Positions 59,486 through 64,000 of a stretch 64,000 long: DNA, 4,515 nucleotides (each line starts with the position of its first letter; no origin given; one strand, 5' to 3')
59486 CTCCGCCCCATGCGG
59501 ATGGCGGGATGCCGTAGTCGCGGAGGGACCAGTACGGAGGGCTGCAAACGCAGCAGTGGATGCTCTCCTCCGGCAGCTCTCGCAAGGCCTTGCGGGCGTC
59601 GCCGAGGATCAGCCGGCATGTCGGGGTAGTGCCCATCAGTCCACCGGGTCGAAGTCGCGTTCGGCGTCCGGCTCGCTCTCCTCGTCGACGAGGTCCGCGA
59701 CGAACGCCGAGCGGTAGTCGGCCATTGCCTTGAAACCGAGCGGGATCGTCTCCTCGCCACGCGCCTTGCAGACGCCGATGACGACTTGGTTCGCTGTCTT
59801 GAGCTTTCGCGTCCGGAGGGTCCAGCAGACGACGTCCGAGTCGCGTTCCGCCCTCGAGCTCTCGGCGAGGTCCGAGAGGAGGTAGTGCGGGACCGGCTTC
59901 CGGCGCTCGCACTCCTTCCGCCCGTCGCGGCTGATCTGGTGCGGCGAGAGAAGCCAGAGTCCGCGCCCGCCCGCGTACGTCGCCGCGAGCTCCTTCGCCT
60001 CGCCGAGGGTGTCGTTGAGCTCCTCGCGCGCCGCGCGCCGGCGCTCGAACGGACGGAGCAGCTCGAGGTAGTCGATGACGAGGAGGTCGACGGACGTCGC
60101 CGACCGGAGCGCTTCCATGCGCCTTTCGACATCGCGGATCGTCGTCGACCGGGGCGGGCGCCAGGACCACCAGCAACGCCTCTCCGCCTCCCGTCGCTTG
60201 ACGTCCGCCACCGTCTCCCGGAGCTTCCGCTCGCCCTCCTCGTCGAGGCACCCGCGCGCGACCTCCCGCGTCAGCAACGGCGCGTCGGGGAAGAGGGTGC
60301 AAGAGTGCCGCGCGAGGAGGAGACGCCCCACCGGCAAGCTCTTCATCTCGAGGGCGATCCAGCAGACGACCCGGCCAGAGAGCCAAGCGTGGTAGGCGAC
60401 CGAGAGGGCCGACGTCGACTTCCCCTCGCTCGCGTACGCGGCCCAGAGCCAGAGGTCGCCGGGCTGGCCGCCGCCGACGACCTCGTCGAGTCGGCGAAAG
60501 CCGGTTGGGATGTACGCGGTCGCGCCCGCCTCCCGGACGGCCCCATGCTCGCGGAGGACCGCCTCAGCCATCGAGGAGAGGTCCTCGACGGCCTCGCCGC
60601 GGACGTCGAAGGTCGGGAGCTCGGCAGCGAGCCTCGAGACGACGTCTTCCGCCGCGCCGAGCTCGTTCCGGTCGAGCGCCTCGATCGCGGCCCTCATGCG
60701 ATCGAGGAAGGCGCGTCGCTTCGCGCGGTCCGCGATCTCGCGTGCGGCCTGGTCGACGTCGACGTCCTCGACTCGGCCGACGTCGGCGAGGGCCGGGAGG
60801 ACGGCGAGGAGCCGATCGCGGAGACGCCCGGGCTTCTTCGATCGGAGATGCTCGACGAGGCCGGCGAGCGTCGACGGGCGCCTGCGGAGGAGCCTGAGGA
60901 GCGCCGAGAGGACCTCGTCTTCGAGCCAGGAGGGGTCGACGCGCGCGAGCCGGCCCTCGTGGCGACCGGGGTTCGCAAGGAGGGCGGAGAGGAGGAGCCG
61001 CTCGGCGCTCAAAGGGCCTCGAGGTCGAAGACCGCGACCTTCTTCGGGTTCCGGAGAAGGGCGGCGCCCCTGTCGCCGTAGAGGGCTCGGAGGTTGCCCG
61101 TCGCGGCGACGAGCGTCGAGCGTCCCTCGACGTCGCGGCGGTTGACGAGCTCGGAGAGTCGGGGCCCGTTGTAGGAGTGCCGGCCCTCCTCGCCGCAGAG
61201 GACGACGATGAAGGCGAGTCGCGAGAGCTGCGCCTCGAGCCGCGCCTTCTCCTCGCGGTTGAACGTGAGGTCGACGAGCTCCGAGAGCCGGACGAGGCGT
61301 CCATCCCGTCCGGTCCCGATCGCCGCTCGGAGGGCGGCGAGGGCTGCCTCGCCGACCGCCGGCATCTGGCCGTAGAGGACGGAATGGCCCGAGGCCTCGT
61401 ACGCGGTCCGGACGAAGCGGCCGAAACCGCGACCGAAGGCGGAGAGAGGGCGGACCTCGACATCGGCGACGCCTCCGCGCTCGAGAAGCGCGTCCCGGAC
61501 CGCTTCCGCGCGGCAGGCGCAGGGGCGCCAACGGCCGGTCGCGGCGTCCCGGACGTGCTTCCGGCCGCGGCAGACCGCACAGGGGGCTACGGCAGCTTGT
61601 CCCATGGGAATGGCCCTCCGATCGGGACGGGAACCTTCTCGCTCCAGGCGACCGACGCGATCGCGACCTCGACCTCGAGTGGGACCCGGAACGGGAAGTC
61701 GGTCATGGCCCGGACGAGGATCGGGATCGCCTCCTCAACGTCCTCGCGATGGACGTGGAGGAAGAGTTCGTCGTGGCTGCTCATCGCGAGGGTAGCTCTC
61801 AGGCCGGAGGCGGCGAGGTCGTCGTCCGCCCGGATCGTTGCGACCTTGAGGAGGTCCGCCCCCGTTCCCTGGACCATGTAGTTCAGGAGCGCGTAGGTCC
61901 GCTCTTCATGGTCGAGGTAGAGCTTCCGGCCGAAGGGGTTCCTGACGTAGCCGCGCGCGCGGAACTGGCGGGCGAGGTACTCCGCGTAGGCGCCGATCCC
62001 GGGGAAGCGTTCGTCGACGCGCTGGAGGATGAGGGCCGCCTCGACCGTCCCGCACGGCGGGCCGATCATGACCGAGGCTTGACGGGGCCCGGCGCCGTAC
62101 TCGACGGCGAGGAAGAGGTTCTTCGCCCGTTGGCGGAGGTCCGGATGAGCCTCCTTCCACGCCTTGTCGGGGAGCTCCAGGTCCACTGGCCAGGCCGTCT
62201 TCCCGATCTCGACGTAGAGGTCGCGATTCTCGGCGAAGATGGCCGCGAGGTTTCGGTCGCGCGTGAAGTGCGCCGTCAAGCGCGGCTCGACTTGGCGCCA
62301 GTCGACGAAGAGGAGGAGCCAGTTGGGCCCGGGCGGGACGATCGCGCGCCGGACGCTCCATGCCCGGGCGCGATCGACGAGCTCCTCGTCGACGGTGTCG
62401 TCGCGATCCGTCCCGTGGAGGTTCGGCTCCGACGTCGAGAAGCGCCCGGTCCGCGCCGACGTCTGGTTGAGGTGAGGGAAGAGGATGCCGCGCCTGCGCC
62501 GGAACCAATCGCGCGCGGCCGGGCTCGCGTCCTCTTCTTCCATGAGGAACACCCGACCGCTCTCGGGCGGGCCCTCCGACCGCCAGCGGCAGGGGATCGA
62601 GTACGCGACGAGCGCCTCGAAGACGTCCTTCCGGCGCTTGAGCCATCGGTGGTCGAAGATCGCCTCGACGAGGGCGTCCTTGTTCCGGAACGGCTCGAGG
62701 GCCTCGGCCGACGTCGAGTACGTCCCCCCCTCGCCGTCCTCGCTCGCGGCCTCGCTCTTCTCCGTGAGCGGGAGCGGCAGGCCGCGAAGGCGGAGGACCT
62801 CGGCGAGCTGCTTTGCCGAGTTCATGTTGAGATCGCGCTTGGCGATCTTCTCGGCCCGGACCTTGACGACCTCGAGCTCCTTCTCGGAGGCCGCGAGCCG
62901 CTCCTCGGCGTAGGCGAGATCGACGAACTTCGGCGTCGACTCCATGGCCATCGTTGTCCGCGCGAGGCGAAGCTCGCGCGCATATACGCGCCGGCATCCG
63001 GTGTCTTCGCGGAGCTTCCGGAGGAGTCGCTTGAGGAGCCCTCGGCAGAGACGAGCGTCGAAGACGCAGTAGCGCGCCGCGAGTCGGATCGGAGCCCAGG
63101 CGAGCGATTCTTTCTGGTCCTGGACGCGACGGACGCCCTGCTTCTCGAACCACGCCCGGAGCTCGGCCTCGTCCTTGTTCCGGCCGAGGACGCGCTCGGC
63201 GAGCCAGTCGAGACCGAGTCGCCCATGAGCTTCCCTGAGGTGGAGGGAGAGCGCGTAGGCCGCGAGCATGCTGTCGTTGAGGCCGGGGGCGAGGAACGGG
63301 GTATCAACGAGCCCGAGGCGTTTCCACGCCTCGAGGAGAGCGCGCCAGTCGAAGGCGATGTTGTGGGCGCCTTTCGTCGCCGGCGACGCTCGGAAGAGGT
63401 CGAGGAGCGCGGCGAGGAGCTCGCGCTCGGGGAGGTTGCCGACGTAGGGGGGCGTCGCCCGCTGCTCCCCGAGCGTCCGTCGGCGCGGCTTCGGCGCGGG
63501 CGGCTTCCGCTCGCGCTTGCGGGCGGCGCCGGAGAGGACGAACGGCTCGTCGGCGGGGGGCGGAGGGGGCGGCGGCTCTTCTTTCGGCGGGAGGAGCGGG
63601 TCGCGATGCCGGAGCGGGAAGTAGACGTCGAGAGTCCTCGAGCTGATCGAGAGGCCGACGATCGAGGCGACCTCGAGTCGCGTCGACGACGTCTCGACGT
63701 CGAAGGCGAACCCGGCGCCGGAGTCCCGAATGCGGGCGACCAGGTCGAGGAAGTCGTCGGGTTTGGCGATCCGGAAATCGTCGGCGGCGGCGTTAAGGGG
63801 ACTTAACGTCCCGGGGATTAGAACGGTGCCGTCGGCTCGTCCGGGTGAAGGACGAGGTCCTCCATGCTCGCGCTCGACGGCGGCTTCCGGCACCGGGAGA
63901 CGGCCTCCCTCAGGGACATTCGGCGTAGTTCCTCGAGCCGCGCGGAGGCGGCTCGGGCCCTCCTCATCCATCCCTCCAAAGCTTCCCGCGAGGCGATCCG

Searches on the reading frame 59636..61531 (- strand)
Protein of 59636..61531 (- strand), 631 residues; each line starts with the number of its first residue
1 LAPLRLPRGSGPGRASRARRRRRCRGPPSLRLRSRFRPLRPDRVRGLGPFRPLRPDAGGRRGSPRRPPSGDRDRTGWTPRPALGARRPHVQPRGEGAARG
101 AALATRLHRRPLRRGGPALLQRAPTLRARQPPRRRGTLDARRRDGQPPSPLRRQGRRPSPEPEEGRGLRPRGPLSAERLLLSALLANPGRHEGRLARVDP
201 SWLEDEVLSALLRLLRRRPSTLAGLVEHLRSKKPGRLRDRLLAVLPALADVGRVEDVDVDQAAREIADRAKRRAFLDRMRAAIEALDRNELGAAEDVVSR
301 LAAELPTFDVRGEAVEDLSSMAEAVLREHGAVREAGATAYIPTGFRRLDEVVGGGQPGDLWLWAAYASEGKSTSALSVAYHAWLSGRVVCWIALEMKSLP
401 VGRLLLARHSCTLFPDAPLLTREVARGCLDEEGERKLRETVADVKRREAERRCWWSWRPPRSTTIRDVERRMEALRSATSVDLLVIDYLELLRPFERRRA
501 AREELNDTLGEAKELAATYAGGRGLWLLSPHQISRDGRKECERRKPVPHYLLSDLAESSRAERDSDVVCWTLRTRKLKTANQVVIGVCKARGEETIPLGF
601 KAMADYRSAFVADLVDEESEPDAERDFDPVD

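Call 78: search_protein_families(library=phrogs, proteins=[window:59636-61531:-], max_evalue=0.00001)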
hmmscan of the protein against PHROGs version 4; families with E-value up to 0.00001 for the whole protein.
window:59636-61531:- (631 aa): 3 families
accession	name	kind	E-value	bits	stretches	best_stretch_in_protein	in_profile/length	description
phrog_19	-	DNA, RNA and nucleotide metabolism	4.4e-38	132.5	1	170-591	157-559/621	DnaB-like replicative helicase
phrog_239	-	DNA, RNA and nucleotide metabolism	5.8e-12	46.4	1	328-517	335-505/801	DNA primase/helicase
phrog_243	-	DNA, RNA and nucleotide metabolism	1e-09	38.8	1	339-597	16-248/273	DnaB-like replicative helicase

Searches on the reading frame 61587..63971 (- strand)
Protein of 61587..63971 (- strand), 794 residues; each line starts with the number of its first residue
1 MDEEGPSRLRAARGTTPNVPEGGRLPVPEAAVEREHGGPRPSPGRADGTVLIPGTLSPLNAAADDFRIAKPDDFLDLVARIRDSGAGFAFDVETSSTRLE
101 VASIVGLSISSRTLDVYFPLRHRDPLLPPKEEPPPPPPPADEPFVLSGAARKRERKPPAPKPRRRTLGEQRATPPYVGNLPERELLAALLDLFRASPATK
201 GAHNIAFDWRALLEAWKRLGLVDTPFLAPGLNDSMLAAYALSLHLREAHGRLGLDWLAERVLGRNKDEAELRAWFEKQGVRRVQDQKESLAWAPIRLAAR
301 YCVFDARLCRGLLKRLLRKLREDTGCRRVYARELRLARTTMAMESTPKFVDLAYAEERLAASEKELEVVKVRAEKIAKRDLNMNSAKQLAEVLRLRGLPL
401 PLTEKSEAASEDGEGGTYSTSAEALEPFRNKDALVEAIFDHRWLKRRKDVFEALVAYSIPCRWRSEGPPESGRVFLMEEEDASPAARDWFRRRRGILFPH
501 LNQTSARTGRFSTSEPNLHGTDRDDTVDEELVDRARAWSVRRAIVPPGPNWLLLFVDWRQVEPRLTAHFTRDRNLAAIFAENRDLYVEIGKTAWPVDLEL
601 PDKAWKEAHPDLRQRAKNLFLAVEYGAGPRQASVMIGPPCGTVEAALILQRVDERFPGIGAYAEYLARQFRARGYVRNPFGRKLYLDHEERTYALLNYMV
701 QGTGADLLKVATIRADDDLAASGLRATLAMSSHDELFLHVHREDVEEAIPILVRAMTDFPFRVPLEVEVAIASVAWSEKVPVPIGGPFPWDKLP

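Call 77: search_protein_families(library=phrogs, proteins=[window:61587-63971:-], max_evalue=0.00001)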
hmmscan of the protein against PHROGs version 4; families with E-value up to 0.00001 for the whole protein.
window:61587-63971:- (794 aa): 5 families
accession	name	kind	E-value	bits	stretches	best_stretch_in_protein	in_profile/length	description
phrog_17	-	DNA, RNA and nucleotide metabolism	9.6e-86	289.9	1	83-782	668-1236/1445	DNA polymerase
phrog_2573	-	DNA, RNA and nucleotide metabolism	6.4e-19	69.3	1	545-782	10-262/336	DNA polymerase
phrog_10285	-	DNA, RNA and nucleotide metabolism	3.7e-13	50.2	1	539-633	44-132/321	DNA polymerase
phrog_5995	-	DNA, RNA and nucleotide metabolism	5.8e-11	43.4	1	639-761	18-149/236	DNA polymerase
phrog_15971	-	DNA, RNA and nucleotide metabolism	9.6e-08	32.5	1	501-756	128-349/376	DNA polymerase I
